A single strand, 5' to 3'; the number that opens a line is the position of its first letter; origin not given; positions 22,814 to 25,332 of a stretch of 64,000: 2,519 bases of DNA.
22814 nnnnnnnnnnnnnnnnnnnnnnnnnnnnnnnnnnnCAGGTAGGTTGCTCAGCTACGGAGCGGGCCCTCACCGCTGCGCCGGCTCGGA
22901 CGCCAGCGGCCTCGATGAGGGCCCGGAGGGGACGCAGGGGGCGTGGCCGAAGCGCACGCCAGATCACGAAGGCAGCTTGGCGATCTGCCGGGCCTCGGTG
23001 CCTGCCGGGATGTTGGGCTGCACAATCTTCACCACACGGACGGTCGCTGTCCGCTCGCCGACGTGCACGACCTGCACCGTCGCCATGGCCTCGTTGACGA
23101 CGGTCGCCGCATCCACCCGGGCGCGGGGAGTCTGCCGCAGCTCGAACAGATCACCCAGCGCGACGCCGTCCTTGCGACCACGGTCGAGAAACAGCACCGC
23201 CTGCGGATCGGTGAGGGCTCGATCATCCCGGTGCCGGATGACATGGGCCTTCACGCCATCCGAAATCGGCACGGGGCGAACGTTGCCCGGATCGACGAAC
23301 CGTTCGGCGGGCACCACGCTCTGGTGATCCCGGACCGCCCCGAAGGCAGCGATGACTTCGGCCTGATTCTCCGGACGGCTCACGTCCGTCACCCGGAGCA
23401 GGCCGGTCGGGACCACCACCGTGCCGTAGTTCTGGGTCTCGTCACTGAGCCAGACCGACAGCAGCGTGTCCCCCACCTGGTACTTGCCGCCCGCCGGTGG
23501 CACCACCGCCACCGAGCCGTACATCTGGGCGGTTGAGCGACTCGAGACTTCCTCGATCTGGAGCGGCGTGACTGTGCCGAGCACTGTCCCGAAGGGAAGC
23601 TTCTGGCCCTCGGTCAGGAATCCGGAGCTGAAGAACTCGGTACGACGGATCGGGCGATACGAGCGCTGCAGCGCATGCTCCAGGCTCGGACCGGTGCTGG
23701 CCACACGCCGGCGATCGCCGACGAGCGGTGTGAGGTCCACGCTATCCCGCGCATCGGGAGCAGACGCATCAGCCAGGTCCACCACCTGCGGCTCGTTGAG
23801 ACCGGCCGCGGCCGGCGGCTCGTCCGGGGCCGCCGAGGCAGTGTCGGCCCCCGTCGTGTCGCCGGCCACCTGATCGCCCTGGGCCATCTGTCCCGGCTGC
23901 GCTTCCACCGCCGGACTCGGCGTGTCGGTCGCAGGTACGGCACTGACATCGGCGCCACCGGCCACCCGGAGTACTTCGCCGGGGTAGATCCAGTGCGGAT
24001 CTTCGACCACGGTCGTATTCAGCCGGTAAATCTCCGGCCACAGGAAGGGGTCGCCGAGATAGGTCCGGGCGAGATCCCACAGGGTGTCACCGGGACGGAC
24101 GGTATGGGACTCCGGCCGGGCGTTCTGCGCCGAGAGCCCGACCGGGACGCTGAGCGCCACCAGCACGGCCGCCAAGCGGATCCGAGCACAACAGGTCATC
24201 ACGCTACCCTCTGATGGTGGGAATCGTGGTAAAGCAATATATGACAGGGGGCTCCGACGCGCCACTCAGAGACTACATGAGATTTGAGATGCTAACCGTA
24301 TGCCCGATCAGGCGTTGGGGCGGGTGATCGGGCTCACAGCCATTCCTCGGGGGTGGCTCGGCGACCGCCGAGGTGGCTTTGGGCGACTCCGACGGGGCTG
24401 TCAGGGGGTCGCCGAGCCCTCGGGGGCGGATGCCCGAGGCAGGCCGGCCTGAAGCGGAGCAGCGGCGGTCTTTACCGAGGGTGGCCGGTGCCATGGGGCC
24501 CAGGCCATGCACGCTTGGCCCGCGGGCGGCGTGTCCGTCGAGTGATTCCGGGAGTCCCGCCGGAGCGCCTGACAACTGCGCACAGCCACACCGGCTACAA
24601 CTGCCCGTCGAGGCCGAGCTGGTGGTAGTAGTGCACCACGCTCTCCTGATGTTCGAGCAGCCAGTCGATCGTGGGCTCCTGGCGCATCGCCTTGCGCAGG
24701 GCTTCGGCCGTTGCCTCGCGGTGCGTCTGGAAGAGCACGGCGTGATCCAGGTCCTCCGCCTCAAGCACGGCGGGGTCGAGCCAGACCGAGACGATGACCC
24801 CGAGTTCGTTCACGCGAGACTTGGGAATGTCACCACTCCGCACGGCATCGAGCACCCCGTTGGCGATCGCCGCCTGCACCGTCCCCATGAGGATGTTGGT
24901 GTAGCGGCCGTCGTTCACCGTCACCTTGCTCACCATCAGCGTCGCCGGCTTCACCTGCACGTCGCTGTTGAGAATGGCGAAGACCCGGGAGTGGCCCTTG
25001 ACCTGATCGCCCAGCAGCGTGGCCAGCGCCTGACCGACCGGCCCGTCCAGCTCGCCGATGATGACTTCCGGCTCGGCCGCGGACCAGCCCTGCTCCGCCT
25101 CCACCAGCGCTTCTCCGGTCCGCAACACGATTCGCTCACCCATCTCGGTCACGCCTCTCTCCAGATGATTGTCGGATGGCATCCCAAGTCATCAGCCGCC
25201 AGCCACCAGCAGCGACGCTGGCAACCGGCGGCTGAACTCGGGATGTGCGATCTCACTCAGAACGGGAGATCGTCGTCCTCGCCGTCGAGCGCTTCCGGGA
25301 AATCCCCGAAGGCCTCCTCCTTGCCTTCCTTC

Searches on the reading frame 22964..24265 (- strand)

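Call 14: search_protein_families(library=pfam, proteins=[window:22964-24265:-], max_evalue=0.001)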
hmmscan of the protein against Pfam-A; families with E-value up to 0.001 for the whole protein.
window:22964-24265:- (433 aa): 2 families
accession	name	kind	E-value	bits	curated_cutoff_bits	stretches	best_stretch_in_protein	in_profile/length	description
PF01476.26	LysM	-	1.3e-07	31.8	20.9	1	54-101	1-42/43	LysM domain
PF16538.11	FlgT_C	-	0.00014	22.7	27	0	359-413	5-62/77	Flagellar assembly protein T, C-terminal domain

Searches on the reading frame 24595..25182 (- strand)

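Call 14: search_protein_families(library=pfam, proteins=[window:24595-25182:-], max_evalue=0.001)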
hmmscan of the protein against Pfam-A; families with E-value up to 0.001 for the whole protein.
window:24595-25182:- (195 aa): 1 family
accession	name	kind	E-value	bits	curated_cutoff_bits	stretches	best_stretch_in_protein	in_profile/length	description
PF08714.17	Fae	-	1.1e-56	191.7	27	1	22-186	1-158/159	Formaldehyde-activating enzyme (Fae)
